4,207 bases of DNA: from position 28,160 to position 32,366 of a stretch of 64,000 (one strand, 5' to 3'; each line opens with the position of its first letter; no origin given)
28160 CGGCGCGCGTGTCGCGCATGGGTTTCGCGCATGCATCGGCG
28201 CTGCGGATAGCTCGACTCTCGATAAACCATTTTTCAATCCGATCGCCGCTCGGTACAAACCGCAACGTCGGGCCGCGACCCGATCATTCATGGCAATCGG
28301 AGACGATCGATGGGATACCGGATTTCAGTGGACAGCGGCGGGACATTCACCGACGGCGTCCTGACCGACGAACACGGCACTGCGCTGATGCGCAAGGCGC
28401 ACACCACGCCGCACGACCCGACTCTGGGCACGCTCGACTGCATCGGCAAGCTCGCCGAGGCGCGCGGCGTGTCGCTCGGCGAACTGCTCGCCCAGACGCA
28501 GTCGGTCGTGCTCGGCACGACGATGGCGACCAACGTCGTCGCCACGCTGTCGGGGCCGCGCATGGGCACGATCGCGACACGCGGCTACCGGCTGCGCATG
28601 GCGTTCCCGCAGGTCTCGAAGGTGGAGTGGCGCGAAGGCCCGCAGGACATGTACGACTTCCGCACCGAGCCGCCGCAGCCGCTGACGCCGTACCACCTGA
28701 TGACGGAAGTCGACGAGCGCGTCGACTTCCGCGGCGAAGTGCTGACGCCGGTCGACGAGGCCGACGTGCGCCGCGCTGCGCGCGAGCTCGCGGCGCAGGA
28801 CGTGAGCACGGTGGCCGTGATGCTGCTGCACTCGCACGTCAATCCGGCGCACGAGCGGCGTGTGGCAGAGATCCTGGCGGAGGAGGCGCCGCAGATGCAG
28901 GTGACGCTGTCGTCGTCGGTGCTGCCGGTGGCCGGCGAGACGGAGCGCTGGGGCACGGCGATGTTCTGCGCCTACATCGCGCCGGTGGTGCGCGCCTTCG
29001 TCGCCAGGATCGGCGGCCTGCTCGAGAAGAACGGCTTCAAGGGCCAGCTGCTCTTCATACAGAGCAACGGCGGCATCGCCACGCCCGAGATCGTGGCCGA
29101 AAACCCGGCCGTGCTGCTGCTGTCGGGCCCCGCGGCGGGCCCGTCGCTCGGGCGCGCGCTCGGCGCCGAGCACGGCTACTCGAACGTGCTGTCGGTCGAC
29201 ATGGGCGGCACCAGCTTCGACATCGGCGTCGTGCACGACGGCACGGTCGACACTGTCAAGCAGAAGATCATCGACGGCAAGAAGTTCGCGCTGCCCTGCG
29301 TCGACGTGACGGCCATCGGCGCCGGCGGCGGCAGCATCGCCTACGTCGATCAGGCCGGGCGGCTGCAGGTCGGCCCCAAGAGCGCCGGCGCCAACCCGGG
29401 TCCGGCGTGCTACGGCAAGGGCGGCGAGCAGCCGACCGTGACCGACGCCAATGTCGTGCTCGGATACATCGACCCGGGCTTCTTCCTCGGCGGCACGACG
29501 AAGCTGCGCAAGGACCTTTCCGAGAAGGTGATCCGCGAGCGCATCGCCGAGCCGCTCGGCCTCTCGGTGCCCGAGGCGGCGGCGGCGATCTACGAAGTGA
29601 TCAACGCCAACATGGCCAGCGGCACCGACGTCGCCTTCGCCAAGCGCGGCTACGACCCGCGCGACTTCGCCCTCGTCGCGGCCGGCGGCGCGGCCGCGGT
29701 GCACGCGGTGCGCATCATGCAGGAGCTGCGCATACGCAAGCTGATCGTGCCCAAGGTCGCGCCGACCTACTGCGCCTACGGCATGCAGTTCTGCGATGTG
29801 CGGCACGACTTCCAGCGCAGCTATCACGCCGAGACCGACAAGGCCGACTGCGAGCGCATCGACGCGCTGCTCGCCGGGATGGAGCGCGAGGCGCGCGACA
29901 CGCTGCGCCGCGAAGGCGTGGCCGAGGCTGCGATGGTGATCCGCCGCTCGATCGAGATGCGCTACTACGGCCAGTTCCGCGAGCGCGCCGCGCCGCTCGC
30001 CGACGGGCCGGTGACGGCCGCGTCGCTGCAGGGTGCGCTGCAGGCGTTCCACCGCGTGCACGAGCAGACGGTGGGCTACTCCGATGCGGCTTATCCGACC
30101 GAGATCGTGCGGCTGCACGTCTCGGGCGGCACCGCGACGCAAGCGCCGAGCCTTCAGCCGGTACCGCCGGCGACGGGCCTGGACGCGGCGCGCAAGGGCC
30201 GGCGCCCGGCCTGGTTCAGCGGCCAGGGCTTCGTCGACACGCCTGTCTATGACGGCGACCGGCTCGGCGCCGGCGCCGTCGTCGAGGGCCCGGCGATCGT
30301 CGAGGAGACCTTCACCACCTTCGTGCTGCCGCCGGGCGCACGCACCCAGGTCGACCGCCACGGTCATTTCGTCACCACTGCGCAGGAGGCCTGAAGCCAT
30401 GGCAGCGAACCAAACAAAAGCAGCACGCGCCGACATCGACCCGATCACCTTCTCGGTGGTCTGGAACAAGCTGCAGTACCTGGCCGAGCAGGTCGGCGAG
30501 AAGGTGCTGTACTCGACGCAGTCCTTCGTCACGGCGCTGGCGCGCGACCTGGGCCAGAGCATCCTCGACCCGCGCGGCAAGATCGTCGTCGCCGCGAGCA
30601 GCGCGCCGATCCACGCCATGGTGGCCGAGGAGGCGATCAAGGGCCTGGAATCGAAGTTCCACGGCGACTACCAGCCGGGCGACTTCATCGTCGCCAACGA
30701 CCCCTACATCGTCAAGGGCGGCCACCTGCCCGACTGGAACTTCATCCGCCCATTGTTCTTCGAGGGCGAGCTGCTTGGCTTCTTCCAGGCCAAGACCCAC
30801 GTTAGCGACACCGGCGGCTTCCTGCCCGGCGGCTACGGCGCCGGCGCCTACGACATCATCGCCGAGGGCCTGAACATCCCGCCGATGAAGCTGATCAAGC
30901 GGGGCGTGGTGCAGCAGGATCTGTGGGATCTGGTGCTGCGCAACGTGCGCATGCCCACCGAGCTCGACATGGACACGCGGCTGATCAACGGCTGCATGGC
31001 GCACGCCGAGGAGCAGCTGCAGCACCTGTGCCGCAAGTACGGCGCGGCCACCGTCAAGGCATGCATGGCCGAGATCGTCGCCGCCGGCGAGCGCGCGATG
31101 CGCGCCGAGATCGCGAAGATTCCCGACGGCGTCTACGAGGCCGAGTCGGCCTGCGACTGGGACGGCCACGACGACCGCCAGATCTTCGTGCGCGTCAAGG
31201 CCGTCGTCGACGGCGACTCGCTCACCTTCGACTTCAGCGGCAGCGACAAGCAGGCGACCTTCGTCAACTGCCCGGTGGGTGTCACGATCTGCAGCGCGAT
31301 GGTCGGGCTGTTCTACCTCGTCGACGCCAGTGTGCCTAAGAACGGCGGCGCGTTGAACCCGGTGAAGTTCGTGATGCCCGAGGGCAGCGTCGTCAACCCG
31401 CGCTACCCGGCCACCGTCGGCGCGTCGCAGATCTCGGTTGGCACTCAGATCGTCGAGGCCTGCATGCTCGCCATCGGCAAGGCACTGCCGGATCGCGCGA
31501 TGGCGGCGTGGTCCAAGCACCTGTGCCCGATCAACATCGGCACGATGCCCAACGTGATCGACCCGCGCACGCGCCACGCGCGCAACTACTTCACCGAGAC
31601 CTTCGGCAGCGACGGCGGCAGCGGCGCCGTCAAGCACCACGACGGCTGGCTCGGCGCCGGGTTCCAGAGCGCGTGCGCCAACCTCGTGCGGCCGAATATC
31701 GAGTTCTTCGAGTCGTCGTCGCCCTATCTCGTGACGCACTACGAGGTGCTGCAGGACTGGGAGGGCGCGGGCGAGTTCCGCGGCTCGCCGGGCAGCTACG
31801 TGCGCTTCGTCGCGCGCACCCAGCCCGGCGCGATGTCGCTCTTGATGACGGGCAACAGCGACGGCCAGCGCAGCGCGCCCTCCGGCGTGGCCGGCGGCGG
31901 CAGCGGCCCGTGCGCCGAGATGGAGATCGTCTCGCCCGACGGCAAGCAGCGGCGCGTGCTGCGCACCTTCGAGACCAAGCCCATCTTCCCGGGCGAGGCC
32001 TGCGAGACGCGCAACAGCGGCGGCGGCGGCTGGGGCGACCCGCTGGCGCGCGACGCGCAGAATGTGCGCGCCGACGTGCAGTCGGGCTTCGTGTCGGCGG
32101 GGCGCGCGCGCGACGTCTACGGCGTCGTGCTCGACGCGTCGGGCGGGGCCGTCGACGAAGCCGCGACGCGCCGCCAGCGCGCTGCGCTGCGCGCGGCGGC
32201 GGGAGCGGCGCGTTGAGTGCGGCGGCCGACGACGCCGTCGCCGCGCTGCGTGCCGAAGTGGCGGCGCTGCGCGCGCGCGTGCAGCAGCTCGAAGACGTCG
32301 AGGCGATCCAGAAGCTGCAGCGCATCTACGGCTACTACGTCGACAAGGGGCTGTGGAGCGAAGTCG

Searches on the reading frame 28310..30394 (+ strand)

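Call 8: search_protein_families(library=pfam, proteins=[window:28310-30394:+])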
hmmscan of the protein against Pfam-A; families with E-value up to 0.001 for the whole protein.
window:28310-30394:+ (694 aa): 3 families
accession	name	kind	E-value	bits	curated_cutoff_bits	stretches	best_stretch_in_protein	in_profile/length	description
PF01968.24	Hydantoinase_A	-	5.7e-80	269.1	22.9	1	215-500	3-290/291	Hydantoinase/oxoprolinase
PF05378.19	Hydant_A_N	-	3e-41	141.5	25.2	1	4-192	1-175/176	Hydantoinase/oxoprolinase N-terminal region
PF19278.4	Hydant_A_C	-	8.7e-19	68.1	21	1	509-685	6-186/193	Hydantoinase/oxoprolinase C-terminal domain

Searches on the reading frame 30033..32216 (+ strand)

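Call 11: search_protein_families(library=pfam, proteins=[window:30033-32216:+])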
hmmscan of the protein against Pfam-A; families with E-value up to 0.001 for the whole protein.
window:30033-32216:+ (727 aa): 1 family
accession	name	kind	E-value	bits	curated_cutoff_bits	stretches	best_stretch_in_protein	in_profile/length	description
PF02538.19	Hydantoinase_B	-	3e-129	432.2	26.8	1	136-670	1-519/519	Hydantoinase B/oxoprolinase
